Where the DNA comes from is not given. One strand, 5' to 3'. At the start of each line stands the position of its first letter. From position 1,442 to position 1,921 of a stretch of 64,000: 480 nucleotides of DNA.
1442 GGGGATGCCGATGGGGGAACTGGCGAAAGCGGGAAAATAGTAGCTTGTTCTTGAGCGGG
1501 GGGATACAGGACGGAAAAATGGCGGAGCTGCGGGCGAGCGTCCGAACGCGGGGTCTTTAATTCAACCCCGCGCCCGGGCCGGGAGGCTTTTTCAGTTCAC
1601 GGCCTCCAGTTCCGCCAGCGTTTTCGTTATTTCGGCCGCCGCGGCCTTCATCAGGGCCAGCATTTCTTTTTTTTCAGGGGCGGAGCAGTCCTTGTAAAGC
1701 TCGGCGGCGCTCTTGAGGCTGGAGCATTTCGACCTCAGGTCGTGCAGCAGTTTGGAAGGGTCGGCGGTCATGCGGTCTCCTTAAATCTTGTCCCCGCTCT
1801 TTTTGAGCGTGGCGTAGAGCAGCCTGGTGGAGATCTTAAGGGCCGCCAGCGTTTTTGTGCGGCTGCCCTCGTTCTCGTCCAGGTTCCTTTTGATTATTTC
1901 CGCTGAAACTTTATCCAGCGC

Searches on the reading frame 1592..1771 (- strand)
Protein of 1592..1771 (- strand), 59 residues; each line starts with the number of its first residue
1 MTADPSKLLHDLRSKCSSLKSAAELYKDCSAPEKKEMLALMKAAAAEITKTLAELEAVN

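Call 8: search_protein_families(library=ncbifam, proteins=[window:1592-1771:-], max_evalue=0.1)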
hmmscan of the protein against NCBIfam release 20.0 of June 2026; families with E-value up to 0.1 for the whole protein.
window:1592-1771:- (59 aa): 1 family
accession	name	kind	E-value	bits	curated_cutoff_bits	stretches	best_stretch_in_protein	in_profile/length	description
NF046025.1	HisPtaseChptCaul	equivalog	0.017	14.6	225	1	6-52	10-57/204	histidine phosphotransferase ChpT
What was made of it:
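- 1592..1771 (-): Small protein 1 (59 aa), a paralogue 36% identical to small protein 2, with the motif H-D-L-R-S-K-C. Weak ChpT DHp hit, E = 0.017 (call 8).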

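Call 28: find_related_loci(query=A5, collection=genome_contigs, flank=6000)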
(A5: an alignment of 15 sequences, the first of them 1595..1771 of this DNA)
Query A5 (59 aa) in genome_contigs; peptide patterns used: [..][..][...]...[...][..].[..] (x = any residue, [..] = any of these).
42 stretches matched a pattern; 37 encode a relative of the query (tblastn E <= 1e-3); 36 distinct loci.
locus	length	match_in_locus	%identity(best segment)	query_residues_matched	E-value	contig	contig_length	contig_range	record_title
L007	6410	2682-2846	82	1-55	2e-24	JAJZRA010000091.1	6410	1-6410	MAG: bacterium isolate SKS1.bin71 NODE_21339_length_6410_cov_4.381028, whole genome shotgun sequence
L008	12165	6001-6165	84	1-55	3e-24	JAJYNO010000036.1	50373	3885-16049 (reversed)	MAG: bacterium isolate DBS2-4.bin76 NODE_1037_length_50373_cov_3.54596, whole genome shotgun sequence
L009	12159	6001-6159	83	4-56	3e-23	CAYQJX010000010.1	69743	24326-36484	MAG TPA_asm: uncultured Elusimicrobiaceae bacterium isolate binchicken_co266_98 genome assembly, contig: NODE_851_length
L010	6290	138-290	86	6-56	6e-23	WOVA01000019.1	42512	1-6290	MAG: Elusimicrobia bacterium isolate X2_MetaBAT.4 scaffold_270, whole genome shotgun sequence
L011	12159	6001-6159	83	4-56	2e-22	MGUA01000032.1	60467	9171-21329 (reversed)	MAG: Elusimicrobia bacterium GWB2_63_22 gwb2_scaffold_544, whole genome shotgun sequence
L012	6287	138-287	82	6-55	8e-21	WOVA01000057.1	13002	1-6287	MAG: Elusimicrobia bacterium isolate X2_MetaBAT.4 scaffold_1184, whole genome shotgun sequence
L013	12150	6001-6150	82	6-55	3e-20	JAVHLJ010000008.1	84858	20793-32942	MAG: Elusimicrobiales bacterium isolate Ess09-09 NODE_8_length_84858_cov_11.877033, whole genome shotgun sequence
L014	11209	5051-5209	89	4-56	8e-19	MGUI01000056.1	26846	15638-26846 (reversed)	MAG: Elusimicrobia bacterium GWD2_63_28 gwd2_scaffold_520, whole genome shotgun sequence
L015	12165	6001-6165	85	2-56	1e-18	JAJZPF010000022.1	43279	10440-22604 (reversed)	MAG: bacterium isolate SKS1.bin115 NODE_1462_length_43279_cov_7.170374, whole genome shotgun sequence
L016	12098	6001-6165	84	2-56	3e-18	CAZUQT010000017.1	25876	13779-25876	MAG TPA_asm: uncultured Elusimicrobiaceae bacterium isolate SRP302447_co3_112 genome assembly, contig: NODE_5137_length_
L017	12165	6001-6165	84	2-56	3e-18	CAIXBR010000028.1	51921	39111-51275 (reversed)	MAG: uncultured Elusimicrobia bacterium isolate AlinenLipids_bin-3311 genome assembly, contig: bin-3311:028/132, whole g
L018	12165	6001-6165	84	2-56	3e-18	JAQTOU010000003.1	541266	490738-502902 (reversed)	MAG: Elusimicrobiales bacterium isolate STB_10 NODE_24_length_541266_cov_9.346848_Sandtown_B, whole genome shotgun seque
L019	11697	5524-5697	81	1-56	4e-18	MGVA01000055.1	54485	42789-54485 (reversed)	MAG: Elusimicrobia bacterium RIFOXYA12_FULL_51_18 rifixya3_full_scaffold_609, whole genome shotgun sequence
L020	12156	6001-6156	81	6-57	5e-18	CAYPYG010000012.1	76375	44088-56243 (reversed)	MAG TPA_asm: uncultured Elusimicrobiaceae bacterium isolate binchicken_co20_337 genome assembly, contig: NODE_885_length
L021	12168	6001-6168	82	1-56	5e-18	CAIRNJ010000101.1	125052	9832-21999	MAG: uncultured Elusimicrobia bacterium isolate MJ_bin-1308 genome assembly, contig: bin-1308:101/112, whole genome shot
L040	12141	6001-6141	49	6-52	2e-8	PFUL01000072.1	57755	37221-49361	MAG: Elusimicrobia bacterium CG_4_9_14_3_um_filter_62_55 CG_4_9_14_3_um_filter_150_scaffold_249_c, whole genome shotgun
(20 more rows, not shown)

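Call 73: search_protein_families(library=pfam, proteins=[L040:6406-7812:+, L040:8090-8863:-, L040:9113-9886:-, L040:9894-11495:-, L040:11158-12138:-], max_evalue=0.001)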
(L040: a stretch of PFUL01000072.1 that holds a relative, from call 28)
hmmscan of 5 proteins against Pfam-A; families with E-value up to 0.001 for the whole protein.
L040:6406-7812:+ (468 aa): 0 families

L040:8090-8863:- (257 aa): 0 families

L040:9113-9886:- (257 aa): 0 families

L040:9894-11495:- (533 aa): 5 families
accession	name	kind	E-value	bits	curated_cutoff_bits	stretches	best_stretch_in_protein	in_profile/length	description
PF01053.26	Cys_Met_Meta_PP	-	4.1e-154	513.2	27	1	149-521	2-380/381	Cys/Met metabolism PLP-dependent enzyme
PF00155.27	Aminotran_1_2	-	1.9e-08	34.4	19.7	1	177-342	24-222/361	Aminotransferase class I and II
PF01041.23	DegT_DnrJ_EryC1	-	1.7e-07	31.2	19.8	1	193-369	23-201/360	DegT/DnrJ/EryC1/StrS aminotransferase family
PF06838.17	Met_gamma_lyase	-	2.8e-05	23.3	24.2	1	264-359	141-243/405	Methionine gamma-lyase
PF00266.25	Aminotran_5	-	6.6e-05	22.5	21.5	1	221-342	77-204/371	Aminotransferase class-V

L040:11158-12138:- (326 aa): 1 family
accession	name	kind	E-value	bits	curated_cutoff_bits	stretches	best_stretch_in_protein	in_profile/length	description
PF13646.12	HEAT_2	-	0.00011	22.8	27.7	1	219-287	18-82/88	HEAT repeats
